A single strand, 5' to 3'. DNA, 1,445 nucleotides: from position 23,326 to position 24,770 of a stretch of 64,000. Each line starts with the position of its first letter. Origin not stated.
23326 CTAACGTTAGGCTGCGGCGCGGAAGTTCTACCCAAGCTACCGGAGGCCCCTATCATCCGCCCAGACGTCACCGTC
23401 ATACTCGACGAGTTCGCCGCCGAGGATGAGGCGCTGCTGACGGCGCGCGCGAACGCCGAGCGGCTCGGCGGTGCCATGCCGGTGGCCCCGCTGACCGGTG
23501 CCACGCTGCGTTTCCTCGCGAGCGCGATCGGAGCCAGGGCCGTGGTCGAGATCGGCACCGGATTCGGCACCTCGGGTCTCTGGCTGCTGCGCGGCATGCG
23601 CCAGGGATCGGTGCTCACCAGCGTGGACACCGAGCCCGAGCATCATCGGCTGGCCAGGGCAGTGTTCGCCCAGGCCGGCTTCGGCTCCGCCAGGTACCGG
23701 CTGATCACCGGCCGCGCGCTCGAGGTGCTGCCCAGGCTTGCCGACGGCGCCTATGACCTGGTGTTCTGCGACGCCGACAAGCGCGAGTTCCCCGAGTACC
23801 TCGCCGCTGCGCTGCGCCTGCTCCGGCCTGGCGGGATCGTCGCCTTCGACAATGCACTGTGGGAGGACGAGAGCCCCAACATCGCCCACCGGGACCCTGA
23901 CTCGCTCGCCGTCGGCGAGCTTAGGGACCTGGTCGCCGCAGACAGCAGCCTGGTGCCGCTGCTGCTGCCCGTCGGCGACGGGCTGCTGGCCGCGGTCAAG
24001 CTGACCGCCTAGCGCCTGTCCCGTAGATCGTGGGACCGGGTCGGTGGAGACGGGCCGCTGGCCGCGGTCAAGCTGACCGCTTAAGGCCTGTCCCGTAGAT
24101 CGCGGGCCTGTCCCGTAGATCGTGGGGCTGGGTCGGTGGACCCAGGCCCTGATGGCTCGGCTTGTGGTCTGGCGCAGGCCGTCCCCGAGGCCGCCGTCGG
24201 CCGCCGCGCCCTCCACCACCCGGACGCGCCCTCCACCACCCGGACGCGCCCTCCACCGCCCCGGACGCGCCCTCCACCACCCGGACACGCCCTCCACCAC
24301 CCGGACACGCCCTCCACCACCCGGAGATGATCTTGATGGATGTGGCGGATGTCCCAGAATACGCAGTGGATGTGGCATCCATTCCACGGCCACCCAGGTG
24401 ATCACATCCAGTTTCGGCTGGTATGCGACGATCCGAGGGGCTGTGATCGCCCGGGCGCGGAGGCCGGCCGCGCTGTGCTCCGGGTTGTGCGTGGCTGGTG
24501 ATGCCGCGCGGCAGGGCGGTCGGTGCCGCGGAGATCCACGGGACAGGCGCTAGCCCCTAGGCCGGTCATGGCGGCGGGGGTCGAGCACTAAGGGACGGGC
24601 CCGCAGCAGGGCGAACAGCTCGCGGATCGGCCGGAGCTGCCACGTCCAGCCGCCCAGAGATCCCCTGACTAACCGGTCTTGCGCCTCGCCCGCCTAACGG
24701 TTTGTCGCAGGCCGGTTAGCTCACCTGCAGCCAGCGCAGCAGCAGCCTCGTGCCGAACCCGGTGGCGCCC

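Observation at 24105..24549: TIR-bounded 0.4-kb non-coding element present twice in the window (MITE-like family)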

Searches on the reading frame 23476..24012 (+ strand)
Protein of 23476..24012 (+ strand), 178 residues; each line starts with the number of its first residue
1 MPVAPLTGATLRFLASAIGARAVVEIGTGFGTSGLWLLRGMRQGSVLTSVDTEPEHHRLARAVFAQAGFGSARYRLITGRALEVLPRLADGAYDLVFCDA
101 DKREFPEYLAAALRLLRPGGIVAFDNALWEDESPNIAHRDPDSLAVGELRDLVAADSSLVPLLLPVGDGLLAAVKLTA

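Call 16: find_encoding_contigs(protein=window:23476-24012:+, flank=10000, max_places=10)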
Protein window:23476-24012:+ (178 aa): 5 contigs read that carry it; 5 places shown.
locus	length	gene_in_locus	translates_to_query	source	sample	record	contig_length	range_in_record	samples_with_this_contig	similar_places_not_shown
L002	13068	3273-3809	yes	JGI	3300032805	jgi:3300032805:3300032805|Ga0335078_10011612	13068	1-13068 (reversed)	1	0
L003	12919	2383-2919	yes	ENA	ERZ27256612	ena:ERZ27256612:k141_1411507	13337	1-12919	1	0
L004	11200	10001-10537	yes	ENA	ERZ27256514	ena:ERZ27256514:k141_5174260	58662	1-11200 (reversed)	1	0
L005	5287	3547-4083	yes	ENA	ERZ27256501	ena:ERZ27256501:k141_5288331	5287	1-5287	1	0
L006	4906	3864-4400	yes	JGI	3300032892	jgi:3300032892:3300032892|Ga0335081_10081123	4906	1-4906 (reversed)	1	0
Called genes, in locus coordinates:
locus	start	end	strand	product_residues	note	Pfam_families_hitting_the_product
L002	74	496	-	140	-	PF02416:TatA_B_E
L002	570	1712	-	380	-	PF03888:MucB_RseB (weak)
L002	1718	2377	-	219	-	PF13490:zf-HC2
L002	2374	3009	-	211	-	PF04542:Sigma70_r2, PF08281:Sigma70_r4_2, PF04545:Sigma70_r4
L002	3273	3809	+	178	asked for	PF01596:Methyltransf_3, PF13649:Methyltransf_25, PF13847:Methyltransf_31 (weak), PF08241:Methyltransf_11 (weak), PF13578:Methyltransf_24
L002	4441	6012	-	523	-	PF02789:Peptidase_M17_N, PF00883:Peptidase_M17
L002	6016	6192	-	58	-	PF11314:DUF3117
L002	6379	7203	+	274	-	PF07848:PaaX, PF20803:PaaX_M, PF08223:PaaX_C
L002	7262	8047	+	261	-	PF00378:ECH_1, PF16113:ECH_2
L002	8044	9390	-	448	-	-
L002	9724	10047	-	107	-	PF04149:DUF397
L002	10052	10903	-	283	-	PF13560:HTH_31, PF19054:DUF5753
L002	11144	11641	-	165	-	-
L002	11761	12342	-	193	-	PF03352:Adenine_glyco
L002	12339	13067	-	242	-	?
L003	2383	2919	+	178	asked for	PF01596:Methyltransf_3, PF13649:Methyltransf_25, PF13847:Methyltransf_31 (weak), PF08241:Methyltransf_11 (weak), PF13578:Methyltransf_24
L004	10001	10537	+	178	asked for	PF01596:Methyltransf_3, PF13649:Methyltransf_25, PF13847:Methyltransf_31 (weak), PF08241:Methyltransf_11 (weak), PF13578:Methyltransf_24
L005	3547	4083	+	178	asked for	PF01596:Methyltransf_3, PF13649:Methyltransf_25, PF13847:Methyltransf_31 (weak), PF08241:Methyltransf_11 (weak), PF13578:Methyltransf_24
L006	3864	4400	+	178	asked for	PF01596:Methyltransf_3, PF13649:Methyltransf_25, PF13847:Methyltransf_31 (weak), PF08241:Methyltransf_11 (weak), PF13578:Methyltransf_24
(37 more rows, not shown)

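Call 73: find_homologous_proteins(query=window:23476-24012:+, max_evalue=1e-40)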
Query window:23476-24012:+ (178 aa): 7823 proteins with E <= 1e-40 among 8000 candidates; the best 120 are listed.
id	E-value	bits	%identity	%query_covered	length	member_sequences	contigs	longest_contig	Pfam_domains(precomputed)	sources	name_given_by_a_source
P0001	2.6e-105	368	97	100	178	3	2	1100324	PF13847.13,PF13649.13,PF01596.24,PF13578.13,PF08241.19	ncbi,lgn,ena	-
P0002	3.7e-94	331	87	100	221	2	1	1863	PF13649.13,PF01596.24,PF13578.13,PF08241.19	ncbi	-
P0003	5.0e-93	328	86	98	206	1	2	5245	PF13847.13,PF13649.13,PF01596.24,PF13578.13,PF08241.19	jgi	jgi:predicted O-methyltransferase YrrM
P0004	5.0e-93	328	86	98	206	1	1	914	PF13847.13,PF13649.13,PF01596.24,PF13578.13,PF08241.19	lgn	-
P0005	1.4e-91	323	85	88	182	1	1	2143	PF13649.13,PF01596.24,PF13578.13,PF08241.19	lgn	-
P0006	1.6e-91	323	86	98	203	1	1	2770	PF13847.13,PF13649.13,PF01596.24,PF13578.13,PF08241.19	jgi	jgi:predicted O-methyltransferase YrrM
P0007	3.3e-91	322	87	98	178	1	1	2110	PF13847.13,PF13649.13,PF01596.24,PF13578.13,PF08241.19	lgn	-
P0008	8.4e-91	320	84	98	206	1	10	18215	PF13847.13,PF13649.13,PF01596.24,PF13578.13,PF08241.19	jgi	jgi:predicted O-methyltransferase YrrM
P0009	1.1e-90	320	84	98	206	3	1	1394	PF13847.13,PF13649.13,PF01596.24,PF13578.13,PF08241.19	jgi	jgi:predicted O-methyltransferase YrrM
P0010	1.2e-90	320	89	93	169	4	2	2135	PF13847.13,PF13649.13,PF01596.24,PF13578.13,PF08241.19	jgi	jgi:predicted O-methyltransferase YrrM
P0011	1.3e-90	320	85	98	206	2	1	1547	PF13847.13,PF13649.13,PF01596.24,PF13578.13,PF08241.19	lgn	-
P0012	1.5e-90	320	84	98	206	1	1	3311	PF13847.13,PF13649.13,PF01596.24,PF13578.13,PF08241.19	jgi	jgi:predicted O-methyltransferase YrrM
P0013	2.5e-90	319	84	98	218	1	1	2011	PF13649.13,PF01596.24,PF13578.13,PF08241.19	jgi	jgi:predicted O-methyltransferase YrrM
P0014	2.6e-90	319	85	98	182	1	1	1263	PF13847.13,PF13649.13,PF01596.24,PF13578.13,PF08241.19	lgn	-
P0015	3.0e-90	319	85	98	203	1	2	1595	PF13847.13,PF13649.13,PF01596.24,PF13578.13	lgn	-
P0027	2.5e-88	312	84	86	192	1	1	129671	PF13847.13,PF13649.13,PF01596.24,PF13578.13,PF08241.19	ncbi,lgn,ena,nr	ncbi:MAG TPA: O-methyltransferase [Streptosporangiaceae bacterium]|nr:O-methyltransferase [Streptosp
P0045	6.1e-87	308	82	97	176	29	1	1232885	PF13847.13,PF13649.13,PF01596.24,PF13578.13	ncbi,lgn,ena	-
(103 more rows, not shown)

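Call 74: find_encoding_contigs(protein=P0001, flank=3000, max_places=4)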
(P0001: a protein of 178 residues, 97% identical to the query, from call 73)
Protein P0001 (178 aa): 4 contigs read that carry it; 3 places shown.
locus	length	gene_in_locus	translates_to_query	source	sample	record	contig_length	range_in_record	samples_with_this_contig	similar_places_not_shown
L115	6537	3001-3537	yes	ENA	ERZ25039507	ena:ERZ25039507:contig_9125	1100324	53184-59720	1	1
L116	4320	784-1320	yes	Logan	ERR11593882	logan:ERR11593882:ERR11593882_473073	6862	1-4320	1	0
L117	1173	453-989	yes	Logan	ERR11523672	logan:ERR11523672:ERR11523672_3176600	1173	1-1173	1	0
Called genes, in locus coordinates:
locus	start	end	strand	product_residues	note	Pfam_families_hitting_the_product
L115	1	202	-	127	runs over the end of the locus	PF02416:TatA_B_E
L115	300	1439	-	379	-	PF03888:MucB_RseB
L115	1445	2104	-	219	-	PF13490:zf-HC2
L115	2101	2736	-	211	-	PF04542:Sigma70_r2, PF08281:Sigma70_r4_2, PF04545:Sigma70_r4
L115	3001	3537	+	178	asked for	PF01596:Methyltransf_3, PF13649:Methyltransf_25, PF13847:Methyltransf_31 (weak), PF08241:Methyltransf_11 (weak), PF13578:Methyltransf_24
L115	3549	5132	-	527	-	PF02789:Peptidase_M17_N, PF00883:Peptidase_M17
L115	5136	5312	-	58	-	PF11314:DUF3117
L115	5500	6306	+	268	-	PF07848:PaaX, PF20803:PaaX_M, PF08223:PaaX_C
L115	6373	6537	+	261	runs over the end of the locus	PF00378:ECH_1, PF16113:ECH_2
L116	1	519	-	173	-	?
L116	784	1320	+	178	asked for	PF01596:Methyltransf_3, PF13649:Methyltransf_25, PF13847:Methyltransf_31 (weak), PF08241:Methyltransf_11 (weak), PF13578:Methyltransf_24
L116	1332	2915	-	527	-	PF02789:Peptidase_M17_N, PF00883:Peptidase_M17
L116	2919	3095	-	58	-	PF11314:DUF3117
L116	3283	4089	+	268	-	PF07848:PaaX, PF20803:PaaX_M, PF08223:PaaX_C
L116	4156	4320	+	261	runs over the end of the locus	PF00378:ECH_1, PF16113:ECH_2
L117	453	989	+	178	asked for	PF01596:Methyltransf_3, PF13649:Methyltransf_25, PF13847:Methyltransf_31 (weak), PF08241:Methyltransf_11 (weak), PF13578:Methyltransf_24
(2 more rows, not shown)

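Call 75: find_encoding_contigs(protein=P0027, flank=3000, max_places=3)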
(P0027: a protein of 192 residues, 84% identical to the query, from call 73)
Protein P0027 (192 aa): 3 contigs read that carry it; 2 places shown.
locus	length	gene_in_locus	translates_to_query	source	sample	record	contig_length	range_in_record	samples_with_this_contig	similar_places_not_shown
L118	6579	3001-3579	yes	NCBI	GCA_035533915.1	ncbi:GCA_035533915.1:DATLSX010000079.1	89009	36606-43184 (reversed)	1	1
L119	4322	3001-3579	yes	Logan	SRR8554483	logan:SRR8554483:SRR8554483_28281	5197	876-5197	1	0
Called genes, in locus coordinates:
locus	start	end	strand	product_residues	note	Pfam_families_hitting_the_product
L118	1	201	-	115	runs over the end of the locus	PF02416:TatA_B_E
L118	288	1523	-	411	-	PF03888:MucB_RseB (weak), PF17188:MucB_RseB_C (weak)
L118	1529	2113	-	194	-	PF13490:zf-HC2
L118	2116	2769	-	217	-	PF04542:Sigma70_r2, PF08281:Sigma70_r4_2, PF04545:Sigma70_r4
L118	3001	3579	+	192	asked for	PF01596:Methyltransf_3, PF13847:Methyltransf_31 (weak), PF08241:Methyltransf_11 (weak), PF13578:Methyltransf_24, PF13649:Methyltransf_25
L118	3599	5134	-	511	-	PF02789:Peptidase_M17_N, PF00883:Peptidase_M17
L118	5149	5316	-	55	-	PF11314:DUF3117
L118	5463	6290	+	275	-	PF07848:PaaX, PF20803:PaaX_M, PF08223:PaaX_C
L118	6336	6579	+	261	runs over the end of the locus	PF00378:ECH_1, PF16113:ECH_2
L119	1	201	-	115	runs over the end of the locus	PF02416:TatA_B_E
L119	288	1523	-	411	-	PF03888:MucB_RseB (weak), PF17188:MucB_RseB_C (weak)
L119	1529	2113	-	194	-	PF13490:zf-HC2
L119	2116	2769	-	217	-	PF04542:Sigma70_r2, PF08281:Sigma70_r4_2, PF04545:Sigma70_r4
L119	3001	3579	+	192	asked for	PF01596:Methyltransf_3, PF13847:Methyltransf_31 (weak), PF08241:Methyltransf_11 (weak), PF13578:Methyltransf_24, PF13649:Methyltransf_25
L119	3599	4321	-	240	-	?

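Call 76: find_encoding_contigs(protein=P0045, flank=3000, max_places=3)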
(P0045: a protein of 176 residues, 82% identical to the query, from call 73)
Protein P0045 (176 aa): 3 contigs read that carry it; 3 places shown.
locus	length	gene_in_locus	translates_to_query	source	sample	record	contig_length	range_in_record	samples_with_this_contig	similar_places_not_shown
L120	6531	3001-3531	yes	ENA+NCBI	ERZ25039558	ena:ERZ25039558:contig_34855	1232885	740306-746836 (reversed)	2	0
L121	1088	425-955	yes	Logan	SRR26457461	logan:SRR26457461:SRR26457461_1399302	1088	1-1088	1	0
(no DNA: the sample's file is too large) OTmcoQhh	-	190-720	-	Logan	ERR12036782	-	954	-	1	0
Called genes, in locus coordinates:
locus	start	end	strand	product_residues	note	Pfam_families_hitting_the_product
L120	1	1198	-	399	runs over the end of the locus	PF03888:MucB_RseB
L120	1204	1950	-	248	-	PF13490:zf-HC2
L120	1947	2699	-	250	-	PF04542:Sigma70_r2, PF08281:Sigma70_r4_2, PF04545:Sigma70_r4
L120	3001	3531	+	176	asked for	PF01596:Methyltransf_3, PF13847:Methyltransf_31 (weak), PF13578:Methyltransf_24, PF13649:Methyltransf_25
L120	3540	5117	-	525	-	PF02789:Peptidase_M17_N, PF00883:Peptidase_M17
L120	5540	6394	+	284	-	PF07848:PaaX, PF20803:PaaX_M, PF08223:PaaX_C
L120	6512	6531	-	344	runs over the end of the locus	-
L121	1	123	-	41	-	?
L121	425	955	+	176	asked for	PF01596:Methyltransf_3, PF13847:Methyltransf_31 (weak), PF13578:Methyltransf_24, PF13649:Methyltransf_25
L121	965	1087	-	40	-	?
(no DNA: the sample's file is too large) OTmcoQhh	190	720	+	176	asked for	PF01596:Methyltransf_3, PF13847:Methyltransf_31 (weak), PF13578:Methyltransf_24, PF13649:Methyltransf_25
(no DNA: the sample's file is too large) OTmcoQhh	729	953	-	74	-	?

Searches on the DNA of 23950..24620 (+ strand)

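Call 14: search_dna_similar(query=window:24000-24560:+, collection=plasmids, mode=distant, max_evalue=0.01, max_rows=40)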
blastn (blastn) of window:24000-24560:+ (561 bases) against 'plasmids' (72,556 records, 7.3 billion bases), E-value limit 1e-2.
Records with a match: 1; places in all: 1; records where one place covers at least 80% of the query: 0.
Best place of each record, by identity: 80-90% 1.
By first word of the organism name: Streptomyces 1.
By predicted mobility (MOB-suite, as given by PLSDB): non-mobilizable 1.
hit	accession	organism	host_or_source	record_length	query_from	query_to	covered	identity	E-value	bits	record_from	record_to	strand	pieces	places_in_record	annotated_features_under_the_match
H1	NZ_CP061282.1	Streptomyces xanthii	whole organism,leaf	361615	457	513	10%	80.7%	3e-3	50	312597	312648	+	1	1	class I tRNA ligase family protein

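Call 15: search_dna_similar(query=window:24000-24560:+, collection=phages, mode=distant, max_evalue=0.01, max_rows=40)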
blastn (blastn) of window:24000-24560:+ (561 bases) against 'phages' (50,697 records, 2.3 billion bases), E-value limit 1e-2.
Records with a match: 1; places in all: 1; records where one place covers at least 80% of the query: 0.
Best place of each record, by identity: 80-90% 1.
By first word of the organism name: Bacteriophage 1.
By host as written in the record: - 1.
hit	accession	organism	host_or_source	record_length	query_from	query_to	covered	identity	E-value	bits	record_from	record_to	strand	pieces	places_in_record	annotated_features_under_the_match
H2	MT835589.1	Bacteriophage sp.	human fecal samples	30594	267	319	9%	81.8%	4e-3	48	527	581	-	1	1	record has no annotation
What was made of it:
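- Tried and rejected: Searches against plasmids and phages gave only chance hits (calls 14, 15).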

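Call 38: search_rna_families(source=window, start=23950, end=24620, threshold=evalue, max_evalue=10)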
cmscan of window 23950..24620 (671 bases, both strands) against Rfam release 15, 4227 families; matches with E-value up to 10: 5.
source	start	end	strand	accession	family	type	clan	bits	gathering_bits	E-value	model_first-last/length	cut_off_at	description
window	23958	23988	+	RF04175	mir-1260b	Gene; miRNA;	-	18.3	81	0.95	1-108/108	no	mir-1260b microRNA precursor family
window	24391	24457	+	RF03647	mir-7640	Gene; miRNA;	-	15.9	90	2.3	5-54/60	no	mir-7640 microRNA precursor family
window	23964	23988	+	RF04126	mir-9198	Gene; miRNA;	-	15.9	92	5.9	1-79/79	no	mir-9198 microRNA precursor family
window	23971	24049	-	RF01782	ASpks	Gene; antisense;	-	14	52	8.5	1-75/75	no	ASpks TB sRNA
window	23981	24093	+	RF02041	HOTTIP_2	Gene; lncRNA;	-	7.3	80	1.8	265-374/374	no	HOXA transcript at the distal tip, conserved region 2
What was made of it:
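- On Any Rfam RNA family: At E <= 10 there was only noise (call 38).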

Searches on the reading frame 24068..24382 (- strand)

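Call 92: search_protein_families(library=pfam, proteins=[window:24068-24382:-], max_evalue=10)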
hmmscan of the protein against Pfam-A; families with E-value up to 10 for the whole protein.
window:24068-24382:- (104 aa): 2 families
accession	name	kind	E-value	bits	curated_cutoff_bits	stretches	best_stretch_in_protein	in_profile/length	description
PF00018.34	SH3_1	-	0.15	12.1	22.9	1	47-60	30-43/48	SH3 domain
PF08255.16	Leader_Trp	-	3.6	8.2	25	1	18-24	6-12/14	Trp-operon Leader Peptide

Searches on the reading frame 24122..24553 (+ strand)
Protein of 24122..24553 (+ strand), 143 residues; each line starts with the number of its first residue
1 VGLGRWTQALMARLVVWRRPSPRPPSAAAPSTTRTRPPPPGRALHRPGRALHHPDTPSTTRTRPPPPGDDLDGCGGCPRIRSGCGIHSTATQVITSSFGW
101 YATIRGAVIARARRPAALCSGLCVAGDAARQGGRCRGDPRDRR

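Call 55: search_protein_families(library=pfam, proteins=[window:24122-24553:+], max_evalue=0.1)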
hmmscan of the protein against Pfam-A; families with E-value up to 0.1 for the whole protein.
window:24122-24553:+ (143 aa): 0 families
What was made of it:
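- There is no Pfam hit (call 55).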
